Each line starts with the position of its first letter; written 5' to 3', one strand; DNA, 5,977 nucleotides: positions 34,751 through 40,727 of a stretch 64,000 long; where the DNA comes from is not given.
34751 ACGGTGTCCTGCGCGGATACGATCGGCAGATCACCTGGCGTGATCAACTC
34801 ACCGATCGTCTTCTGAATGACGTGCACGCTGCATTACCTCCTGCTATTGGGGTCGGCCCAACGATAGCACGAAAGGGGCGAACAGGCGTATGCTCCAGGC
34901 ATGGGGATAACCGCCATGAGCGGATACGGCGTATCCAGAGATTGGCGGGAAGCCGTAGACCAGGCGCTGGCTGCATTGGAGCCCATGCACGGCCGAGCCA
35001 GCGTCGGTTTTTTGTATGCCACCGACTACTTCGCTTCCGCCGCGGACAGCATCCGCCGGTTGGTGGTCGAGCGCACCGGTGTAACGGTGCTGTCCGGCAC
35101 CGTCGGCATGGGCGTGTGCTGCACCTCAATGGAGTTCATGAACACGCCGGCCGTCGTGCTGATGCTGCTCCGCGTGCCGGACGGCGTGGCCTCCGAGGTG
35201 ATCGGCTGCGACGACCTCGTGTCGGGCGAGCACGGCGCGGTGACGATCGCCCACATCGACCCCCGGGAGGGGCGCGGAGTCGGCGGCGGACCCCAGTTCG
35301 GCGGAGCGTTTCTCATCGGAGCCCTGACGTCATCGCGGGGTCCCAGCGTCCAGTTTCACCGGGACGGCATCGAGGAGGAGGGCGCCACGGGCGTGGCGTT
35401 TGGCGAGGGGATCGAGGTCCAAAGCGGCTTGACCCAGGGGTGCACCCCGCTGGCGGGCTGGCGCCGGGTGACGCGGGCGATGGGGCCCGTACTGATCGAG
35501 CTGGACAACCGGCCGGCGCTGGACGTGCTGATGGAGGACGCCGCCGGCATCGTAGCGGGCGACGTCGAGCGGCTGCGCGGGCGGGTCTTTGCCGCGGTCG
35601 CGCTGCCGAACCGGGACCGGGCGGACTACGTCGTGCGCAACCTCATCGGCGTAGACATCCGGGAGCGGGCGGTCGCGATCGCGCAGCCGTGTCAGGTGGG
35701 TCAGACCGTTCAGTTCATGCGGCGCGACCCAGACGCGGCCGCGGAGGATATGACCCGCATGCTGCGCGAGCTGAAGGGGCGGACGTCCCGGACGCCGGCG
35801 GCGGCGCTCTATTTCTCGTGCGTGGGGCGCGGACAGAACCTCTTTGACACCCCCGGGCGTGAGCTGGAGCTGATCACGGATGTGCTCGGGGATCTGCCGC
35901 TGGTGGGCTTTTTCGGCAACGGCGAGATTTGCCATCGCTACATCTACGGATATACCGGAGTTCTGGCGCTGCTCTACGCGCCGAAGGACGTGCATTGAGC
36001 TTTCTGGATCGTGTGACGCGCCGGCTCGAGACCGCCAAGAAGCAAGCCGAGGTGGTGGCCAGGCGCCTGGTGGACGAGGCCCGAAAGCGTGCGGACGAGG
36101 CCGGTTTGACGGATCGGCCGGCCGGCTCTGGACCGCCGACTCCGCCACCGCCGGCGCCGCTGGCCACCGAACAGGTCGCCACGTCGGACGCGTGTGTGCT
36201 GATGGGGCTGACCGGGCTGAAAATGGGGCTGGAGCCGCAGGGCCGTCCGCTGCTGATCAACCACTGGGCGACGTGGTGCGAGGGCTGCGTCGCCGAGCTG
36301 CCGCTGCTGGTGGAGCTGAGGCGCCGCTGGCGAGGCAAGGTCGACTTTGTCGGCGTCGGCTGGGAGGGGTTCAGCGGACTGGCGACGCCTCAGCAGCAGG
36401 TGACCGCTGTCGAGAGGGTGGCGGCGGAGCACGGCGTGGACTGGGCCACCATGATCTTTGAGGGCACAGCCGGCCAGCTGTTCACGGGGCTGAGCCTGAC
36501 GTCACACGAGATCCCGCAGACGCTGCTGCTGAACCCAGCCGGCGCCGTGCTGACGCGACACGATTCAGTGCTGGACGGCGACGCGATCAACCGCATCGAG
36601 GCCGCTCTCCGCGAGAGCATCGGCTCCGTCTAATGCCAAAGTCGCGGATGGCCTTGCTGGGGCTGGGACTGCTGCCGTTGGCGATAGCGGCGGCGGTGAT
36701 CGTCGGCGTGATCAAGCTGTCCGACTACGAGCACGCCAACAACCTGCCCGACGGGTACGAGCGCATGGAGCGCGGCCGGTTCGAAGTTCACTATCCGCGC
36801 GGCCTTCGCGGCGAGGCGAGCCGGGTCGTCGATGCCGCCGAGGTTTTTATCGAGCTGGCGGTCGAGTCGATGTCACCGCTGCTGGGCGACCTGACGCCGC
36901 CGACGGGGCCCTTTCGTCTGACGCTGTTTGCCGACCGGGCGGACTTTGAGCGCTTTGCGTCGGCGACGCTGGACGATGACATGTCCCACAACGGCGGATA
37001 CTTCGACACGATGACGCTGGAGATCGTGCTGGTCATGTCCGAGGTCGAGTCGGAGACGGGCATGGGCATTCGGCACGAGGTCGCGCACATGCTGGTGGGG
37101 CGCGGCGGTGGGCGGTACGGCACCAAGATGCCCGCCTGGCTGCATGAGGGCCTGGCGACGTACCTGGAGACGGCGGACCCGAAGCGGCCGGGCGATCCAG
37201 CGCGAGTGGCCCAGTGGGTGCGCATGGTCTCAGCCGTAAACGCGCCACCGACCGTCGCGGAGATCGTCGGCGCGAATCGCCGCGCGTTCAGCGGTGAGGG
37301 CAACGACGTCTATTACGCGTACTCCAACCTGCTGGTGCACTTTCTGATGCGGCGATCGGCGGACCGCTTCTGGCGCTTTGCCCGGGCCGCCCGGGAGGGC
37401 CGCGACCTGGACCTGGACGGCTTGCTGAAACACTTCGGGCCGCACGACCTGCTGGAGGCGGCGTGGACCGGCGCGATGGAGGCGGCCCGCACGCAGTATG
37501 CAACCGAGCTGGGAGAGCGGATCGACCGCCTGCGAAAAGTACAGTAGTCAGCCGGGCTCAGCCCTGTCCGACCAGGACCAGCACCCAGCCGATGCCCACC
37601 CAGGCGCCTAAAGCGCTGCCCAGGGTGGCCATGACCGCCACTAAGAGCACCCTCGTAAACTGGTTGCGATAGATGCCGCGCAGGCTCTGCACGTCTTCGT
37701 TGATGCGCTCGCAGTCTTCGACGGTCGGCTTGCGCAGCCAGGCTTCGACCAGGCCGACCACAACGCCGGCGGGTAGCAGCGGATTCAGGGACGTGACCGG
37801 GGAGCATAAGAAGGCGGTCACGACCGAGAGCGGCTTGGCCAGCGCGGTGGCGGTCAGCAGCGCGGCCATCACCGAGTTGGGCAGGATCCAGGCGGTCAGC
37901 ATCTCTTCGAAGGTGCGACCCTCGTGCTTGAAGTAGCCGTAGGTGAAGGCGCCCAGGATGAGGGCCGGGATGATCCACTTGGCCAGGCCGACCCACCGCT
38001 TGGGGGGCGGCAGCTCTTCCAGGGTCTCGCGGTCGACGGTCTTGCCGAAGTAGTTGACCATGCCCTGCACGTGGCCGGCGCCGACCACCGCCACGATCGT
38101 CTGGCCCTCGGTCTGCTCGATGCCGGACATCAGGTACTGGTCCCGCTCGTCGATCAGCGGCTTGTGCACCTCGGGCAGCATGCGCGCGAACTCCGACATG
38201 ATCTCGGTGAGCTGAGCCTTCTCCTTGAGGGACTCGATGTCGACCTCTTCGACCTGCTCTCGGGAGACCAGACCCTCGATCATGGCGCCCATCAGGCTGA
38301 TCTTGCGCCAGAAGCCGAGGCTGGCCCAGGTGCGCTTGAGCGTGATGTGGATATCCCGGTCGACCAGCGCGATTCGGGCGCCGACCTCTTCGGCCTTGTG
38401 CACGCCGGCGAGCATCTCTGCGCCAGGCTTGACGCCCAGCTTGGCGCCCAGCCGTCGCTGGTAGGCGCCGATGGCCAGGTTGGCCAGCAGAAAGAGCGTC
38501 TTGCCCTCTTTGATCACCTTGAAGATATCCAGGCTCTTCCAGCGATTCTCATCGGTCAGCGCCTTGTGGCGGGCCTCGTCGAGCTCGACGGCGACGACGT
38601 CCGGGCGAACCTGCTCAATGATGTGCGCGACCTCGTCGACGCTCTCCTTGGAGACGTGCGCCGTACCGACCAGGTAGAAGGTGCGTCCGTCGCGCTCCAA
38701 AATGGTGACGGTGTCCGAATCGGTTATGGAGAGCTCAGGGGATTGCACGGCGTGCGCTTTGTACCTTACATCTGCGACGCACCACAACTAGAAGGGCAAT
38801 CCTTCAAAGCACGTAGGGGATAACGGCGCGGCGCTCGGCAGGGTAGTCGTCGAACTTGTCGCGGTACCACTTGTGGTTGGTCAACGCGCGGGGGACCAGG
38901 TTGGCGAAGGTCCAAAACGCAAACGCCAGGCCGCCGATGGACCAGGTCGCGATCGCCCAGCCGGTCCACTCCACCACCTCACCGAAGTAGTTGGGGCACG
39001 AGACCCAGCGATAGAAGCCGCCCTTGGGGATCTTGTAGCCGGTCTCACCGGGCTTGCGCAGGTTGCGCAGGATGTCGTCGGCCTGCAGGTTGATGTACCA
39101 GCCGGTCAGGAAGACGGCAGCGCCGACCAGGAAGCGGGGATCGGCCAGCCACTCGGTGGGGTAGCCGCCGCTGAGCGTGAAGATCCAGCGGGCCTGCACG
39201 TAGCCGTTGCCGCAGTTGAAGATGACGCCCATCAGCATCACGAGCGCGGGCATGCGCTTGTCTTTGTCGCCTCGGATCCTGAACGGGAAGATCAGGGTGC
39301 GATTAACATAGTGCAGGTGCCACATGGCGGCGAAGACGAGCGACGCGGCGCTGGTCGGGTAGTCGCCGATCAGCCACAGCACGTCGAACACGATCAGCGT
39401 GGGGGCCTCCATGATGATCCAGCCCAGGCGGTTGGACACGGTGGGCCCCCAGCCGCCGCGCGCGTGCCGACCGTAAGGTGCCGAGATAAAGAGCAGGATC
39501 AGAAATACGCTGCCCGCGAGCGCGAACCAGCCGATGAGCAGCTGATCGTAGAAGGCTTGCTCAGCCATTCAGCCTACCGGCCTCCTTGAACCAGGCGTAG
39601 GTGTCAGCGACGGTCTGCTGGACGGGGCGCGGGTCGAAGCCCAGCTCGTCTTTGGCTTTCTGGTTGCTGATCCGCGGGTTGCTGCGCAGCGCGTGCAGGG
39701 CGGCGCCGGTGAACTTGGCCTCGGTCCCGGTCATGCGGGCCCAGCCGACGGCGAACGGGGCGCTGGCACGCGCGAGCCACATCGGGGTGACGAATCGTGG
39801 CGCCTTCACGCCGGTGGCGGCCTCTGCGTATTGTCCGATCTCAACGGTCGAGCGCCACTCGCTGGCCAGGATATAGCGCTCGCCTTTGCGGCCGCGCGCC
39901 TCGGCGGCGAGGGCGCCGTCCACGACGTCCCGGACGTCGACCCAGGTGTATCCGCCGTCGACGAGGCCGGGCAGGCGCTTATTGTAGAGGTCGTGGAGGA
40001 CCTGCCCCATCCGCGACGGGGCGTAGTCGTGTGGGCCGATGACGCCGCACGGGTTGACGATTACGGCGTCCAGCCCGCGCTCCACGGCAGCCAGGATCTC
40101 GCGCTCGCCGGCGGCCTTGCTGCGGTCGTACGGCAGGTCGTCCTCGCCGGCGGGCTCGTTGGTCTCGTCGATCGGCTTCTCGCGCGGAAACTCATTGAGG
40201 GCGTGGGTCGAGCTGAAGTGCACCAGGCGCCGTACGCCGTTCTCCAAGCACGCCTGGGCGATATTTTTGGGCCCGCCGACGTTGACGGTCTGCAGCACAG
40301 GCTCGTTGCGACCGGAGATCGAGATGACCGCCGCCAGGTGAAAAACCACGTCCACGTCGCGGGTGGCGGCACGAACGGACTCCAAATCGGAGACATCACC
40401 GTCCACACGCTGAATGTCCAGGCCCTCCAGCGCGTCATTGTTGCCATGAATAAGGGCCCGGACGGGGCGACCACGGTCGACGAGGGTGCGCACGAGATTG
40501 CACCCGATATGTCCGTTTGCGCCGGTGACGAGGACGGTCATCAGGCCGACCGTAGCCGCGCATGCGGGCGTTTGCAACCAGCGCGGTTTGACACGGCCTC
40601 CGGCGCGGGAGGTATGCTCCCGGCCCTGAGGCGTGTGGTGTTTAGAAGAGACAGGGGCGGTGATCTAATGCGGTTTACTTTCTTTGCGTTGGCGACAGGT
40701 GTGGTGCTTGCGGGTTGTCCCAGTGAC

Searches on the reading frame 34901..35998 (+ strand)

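Call 26: search_protein_families(library=pfam, proteins=[window:34901-35998:+], max_evalue=0.001)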
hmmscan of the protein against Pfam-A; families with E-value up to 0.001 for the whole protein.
window:34901-35998:+ (365 aa): 2 families
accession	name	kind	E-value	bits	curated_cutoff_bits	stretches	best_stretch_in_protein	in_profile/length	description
PF10442.14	FIST_C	-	3.5e-26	92.3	28.5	1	222-345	13-131/131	FIST C domain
PF08495.15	FIST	-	1.2e-15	58.3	23.2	1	35-204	2-189/189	FIST N domain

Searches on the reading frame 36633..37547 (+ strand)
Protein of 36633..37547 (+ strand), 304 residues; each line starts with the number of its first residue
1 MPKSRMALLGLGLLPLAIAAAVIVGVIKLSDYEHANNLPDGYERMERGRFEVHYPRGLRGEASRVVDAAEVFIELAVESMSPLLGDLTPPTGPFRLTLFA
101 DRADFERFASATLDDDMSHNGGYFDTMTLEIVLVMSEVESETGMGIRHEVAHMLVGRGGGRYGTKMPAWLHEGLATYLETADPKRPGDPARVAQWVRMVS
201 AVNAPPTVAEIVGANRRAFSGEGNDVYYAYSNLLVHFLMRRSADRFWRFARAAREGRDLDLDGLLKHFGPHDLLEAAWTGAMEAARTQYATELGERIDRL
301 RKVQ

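Call 26: search_protein_families(library=pfam, proteins=[window:36633-37547:+], max_evalue=0.001)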
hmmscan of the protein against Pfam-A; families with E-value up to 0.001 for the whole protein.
window:36633-37547:+ (304 aa): 2 families
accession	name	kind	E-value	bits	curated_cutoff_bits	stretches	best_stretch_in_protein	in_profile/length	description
PF07607.17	DUF1570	-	3.7e-05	24.5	22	1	146-253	5-122/129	Protein of unknown function (DUF1570)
PF13485.12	Peptidase_MA_2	-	9.7e-05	22.7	32.4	1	144-241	68-157/201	Peptidase MA superfamily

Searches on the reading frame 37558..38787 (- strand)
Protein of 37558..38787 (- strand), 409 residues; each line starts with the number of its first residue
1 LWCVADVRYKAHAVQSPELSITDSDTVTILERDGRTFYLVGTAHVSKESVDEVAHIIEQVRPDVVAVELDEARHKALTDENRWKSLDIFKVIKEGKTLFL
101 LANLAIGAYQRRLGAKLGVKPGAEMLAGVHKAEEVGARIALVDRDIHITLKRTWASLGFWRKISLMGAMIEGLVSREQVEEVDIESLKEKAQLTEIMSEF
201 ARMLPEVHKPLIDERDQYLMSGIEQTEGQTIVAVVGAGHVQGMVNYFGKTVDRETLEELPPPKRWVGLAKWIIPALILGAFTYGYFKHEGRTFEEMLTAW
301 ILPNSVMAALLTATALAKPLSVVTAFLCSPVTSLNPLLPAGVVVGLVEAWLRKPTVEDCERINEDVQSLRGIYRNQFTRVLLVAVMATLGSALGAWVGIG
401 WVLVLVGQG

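Call 26: search_protein_families(library=pfam, proteins=[window:37558-38787:-], max_evalue=0.001)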
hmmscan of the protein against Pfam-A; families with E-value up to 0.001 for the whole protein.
window:37558-38787:- (409 aa): 1 family
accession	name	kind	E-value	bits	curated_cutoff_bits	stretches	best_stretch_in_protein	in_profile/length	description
PF01963.22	TraB_PrgY_gumN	-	2e-37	129.9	26.8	1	29-242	4-246/263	TraB/PrgY/gumN family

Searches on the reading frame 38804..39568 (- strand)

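Call 26: search_protein_families(library=pfam, proteins=[window:38804-39568:-], max_evalue=0.001)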
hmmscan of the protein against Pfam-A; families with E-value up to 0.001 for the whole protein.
window:38804-39568:- (254 aa): 3 families
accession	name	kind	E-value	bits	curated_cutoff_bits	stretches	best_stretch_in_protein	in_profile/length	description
PF02544.21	Steroid_dh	-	9.2e-54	182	22.6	1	105-254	2-150/150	3-oxo-5-alpha-steroid 4-dehydrogenase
PF06966.17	DUF1295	-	1.4e-07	31.7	20.4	1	147-214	122-189/235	Protein of unknown function (DUF1295)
PF04191.18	PEMT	-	0.00014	22.7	25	1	146-225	3-88/105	Phospholipid methyltransferase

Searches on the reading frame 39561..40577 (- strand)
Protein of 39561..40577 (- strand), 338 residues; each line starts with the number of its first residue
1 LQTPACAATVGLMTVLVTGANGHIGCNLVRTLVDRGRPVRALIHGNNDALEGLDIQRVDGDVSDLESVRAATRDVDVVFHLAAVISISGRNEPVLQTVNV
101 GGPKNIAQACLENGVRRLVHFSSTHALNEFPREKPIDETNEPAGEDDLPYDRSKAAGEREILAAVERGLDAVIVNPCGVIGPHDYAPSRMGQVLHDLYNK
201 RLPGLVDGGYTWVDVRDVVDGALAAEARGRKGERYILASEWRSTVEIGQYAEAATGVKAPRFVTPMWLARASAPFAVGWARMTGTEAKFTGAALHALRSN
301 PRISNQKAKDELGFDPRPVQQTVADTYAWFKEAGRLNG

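Call 26: search_protein_families(library=pfam, proteins=[window:39561-40577:-], max_evalue=0.001)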
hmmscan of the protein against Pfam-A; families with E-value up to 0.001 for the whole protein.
window:39561-40577:- (338 aa): 8 families
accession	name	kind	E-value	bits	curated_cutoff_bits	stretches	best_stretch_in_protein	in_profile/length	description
PF01370.27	Epimerase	-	1.4e-32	113.5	20.9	1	15-236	1-238/240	NAD dependent epimerase/dehydratase family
PF01073.25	3Beta_HSD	-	1.9e-22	80.1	22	1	16-184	1-186/280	3-beta hydroxysteroid dehydrogenase/isomerase family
PF13460.12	NAD_binding_10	-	2.6e-16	60.5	27.2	1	19-177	1-144/184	NAD(P)H-binding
PF07993.18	NAD_binding_4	-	1.6e-14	54.2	20.1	1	66-191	80-214/258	Male sterility protein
PF04321.23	RmlD_sub_bind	-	1.7e-13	50.7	27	1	13-167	1-142/287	RmlD substrate binding domain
PF16363.11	GDP_Man_Dehyd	-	2.2e-11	44.2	27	1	16-244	1-254/332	GDP-mannose 4,6 dehydratase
PF05368.20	NmrA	-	7.2e-11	42.6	27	1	14-124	4-107/298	NmrA-like family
PF02719.21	Polysacc_synt_2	-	7e-10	39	20.2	1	15-128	1-133/293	Polysaccharide biosynthesis protein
